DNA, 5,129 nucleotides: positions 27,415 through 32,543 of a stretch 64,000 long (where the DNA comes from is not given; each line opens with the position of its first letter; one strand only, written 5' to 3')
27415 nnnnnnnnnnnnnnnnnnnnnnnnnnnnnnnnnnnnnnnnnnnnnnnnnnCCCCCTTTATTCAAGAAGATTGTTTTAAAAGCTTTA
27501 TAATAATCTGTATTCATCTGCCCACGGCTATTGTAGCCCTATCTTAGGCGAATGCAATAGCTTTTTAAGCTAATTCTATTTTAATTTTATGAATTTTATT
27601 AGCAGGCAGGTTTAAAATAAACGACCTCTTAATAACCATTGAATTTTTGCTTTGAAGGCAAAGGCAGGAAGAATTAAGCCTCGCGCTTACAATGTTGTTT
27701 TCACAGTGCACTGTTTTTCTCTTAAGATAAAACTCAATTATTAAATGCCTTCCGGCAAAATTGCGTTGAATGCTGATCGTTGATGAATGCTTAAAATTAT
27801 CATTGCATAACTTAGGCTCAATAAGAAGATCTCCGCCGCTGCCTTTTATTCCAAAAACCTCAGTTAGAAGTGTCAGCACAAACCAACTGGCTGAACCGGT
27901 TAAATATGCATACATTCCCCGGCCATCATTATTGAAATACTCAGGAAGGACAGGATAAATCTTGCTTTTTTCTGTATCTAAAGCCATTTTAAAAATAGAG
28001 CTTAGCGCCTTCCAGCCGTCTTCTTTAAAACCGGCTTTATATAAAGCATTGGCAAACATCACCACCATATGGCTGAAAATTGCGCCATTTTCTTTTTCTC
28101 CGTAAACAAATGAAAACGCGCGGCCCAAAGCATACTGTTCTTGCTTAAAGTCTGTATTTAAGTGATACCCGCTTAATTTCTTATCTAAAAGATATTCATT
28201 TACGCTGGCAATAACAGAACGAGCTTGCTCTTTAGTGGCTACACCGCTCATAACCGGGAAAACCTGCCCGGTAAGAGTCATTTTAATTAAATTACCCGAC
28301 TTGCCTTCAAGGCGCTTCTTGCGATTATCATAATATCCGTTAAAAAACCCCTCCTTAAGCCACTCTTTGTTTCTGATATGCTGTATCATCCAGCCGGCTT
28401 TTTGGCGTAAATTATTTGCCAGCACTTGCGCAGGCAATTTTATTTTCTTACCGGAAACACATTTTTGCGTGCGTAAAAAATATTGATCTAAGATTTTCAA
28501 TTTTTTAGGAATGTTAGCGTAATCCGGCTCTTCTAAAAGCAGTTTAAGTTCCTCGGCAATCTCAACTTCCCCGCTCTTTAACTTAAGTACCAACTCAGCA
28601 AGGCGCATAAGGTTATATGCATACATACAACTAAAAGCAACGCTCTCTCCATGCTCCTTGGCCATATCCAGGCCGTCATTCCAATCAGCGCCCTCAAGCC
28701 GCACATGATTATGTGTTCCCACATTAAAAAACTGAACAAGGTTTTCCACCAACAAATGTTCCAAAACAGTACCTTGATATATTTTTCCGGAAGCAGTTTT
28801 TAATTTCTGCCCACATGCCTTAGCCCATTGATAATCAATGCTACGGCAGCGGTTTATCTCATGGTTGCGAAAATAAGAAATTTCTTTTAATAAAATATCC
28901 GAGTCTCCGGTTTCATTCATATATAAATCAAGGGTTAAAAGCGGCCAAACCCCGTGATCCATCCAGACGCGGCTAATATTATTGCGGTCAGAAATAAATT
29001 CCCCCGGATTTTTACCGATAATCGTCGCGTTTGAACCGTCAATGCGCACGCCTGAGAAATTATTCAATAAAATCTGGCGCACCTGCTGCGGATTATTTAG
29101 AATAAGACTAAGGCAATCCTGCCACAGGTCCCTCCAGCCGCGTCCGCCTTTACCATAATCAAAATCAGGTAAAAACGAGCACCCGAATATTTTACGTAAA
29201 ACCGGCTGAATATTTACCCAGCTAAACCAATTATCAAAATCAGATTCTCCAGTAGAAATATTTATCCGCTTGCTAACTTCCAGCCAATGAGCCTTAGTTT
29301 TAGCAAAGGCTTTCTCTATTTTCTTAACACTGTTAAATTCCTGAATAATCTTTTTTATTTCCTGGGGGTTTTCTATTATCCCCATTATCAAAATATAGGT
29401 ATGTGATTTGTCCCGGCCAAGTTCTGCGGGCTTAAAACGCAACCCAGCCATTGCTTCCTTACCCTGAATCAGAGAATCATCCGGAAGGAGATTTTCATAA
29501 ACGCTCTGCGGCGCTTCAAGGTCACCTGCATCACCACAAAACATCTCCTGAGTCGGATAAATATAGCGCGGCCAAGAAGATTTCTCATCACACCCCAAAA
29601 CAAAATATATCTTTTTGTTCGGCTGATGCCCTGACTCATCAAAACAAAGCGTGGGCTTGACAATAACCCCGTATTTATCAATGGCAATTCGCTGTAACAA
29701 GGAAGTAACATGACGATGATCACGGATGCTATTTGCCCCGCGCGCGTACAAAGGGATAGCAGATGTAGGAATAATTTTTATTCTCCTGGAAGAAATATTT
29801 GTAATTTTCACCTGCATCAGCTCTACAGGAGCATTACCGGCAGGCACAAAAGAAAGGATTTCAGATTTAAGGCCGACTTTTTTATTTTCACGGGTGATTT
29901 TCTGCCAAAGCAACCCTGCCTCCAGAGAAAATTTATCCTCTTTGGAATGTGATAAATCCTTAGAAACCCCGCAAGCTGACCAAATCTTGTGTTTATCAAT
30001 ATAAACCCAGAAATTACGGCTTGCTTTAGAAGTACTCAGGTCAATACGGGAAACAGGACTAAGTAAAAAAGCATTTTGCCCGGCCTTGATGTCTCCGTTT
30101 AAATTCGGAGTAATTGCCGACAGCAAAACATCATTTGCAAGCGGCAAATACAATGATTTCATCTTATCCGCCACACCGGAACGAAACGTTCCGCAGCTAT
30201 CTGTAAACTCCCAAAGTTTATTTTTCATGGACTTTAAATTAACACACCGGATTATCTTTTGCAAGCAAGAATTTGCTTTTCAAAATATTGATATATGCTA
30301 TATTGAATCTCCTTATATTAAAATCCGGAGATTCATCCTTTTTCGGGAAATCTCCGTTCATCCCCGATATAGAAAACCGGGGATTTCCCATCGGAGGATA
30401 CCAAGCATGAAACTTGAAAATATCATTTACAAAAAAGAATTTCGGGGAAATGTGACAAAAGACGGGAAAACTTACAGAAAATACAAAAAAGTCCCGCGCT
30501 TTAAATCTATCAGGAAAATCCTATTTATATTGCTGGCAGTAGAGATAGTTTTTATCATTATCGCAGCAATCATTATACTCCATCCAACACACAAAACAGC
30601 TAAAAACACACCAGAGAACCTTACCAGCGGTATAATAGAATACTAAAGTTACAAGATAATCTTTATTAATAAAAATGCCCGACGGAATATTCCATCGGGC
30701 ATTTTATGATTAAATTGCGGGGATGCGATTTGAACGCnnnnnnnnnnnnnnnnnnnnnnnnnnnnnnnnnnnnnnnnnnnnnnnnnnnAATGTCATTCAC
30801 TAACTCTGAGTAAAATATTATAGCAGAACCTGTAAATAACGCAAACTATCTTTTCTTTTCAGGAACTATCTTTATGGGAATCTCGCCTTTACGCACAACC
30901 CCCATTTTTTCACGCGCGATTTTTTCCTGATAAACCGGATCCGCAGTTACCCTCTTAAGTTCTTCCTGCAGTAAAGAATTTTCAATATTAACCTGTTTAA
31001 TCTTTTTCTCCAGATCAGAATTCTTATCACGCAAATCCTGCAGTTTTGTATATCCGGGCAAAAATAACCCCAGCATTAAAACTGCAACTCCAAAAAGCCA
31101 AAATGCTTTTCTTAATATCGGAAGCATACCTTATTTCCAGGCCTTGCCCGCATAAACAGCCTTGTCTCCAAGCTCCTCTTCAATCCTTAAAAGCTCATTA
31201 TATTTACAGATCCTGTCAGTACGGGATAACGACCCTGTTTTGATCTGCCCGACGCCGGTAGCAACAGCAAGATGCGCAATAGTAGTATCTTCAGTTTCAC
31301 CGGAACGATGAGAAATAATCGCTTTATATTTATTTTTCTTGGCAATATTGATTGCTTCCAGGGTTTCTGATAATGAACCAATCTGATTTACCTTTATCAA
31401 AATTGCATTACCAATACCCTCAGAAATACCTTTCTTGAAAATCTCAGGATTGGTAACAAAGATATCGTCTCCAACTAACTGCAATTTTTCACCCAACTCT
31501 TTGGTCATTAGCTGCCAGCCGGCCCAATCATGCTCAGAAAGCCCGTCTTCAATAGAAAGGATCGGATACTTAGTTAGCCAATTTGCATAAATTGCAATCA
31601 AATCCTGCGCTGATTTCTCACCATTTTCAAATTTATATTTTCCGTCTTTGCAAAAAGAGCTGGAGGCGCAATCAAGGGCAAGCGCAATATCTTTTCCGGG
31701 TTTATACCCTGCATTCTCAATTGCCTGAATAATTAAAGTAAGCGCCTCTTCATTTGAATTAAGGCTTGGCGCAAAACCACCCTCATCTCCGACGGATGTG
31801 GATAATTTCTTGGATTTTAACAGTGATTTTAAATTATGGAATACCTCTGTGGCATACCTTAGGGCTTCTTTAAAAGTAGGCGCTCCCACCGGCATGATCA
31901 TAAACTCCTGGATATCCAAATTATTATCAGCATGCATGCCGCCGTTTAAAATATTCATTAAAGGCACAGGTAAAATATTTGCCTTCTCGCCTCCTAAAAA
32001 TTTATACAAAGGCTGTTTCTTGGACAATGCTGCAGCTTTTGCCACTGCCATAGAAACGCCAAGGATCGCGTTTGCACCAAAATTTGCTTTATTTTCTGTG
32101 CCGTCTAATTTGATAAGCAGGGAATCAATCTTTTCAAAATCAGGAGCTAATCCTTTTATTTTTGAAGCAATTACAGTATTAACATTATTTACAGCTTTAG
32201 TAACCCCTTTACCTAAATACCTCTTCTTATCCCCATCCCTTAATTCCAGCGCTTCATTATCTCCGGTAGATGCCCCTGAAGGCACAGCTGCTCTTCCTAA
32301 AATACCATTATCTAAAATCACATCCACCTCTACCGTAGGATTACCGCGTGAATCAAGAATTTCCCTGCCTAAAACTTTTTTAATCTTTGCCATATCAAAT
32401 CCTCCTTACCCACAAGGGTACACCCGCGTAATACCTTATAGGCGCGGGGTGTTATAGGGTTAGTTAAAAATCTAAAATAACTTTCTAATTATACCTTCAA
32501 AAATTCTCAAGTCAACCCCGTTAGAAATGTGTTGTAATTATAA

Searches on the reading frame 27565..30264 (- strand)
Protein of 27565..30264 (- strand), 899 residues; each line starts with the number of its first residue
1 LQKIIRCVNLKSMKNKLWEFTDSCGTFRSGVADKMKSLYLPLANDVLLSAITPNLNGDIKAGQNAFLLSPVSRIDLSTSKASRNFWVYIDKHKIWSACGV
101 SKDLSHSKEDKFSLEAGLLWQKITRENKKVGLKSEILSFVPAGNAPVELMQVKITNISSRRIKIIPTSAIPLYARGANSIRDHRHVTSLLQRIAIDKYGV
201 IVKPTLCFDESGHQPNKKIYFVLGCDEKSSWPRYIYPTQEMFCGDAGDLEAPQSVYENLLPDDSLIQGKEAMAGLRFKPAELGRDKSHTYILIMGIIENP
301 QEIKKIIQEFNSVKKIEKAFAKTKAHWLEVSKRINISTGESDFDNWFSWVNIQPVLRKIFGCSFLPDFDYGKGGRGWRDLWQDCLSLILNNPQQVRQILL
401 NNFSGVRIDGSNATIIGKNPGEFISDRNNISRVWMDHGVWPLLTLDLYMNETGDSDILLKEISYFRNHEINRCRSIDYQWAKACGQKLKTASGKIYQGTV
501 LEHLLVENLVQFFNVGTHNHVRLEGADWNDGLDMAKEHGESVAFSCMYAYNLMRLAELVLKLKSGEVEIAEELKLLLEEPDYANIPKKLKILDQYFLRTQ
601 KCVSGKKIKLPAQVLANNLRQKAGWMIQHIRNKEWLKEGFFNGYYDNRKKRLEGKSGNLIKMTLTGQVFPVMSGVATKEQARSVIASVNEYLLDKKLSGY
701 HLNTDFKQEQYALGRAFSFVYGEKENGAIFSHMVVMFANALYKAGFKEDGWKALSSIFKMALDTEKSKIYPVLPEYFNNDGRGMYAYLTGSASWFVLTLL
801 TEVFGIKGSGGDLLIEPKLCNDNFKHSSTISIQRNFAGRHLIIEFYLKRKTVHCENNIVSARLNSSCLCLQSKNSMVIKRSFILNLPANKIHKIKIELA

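Call 59: search_protein_families(library=pfam, proteins=[window:27565-30264:-], max_evalue=0.00001)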
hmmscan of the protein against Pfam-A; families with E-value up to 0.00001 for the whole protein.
window:27565-30264:- (899 aa): 2 families
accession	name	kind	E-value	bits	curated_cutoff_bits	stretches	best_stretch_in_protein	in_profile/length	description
PF17167.11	Glyco_hydro_94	-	5.8e-29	101.5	27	1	618-803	227-418/420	Glycosyl hydrolase 94 superfamily, catalytic domain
PF06165.18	GH94_b-supersand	-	1.7e-07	31.4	23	1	85-295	51-251/251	Glycosyl hydrolase 94, supersandwich domain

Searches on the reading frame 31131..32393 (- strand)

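Call 59: search_protein_families(library=pfam, proteins=[window:31131-32393:-], max_evalue=0.00001)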
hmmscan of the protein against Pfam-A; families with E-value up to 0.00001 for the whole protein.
window:31131-32393:- (420 aa): 2 families
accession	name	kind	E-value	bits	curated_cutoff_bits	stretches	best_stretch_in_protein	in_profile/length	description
PF00113.28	Enolase_C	-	9.6e-125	416.2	21.5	1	139-418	2-291/296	Enolase, C-terminal TIM barrel domain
PF03952.21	Enolase_N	-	3.9e-57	192.5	35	1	4-133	1-131/131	Enolase, N-terminal domain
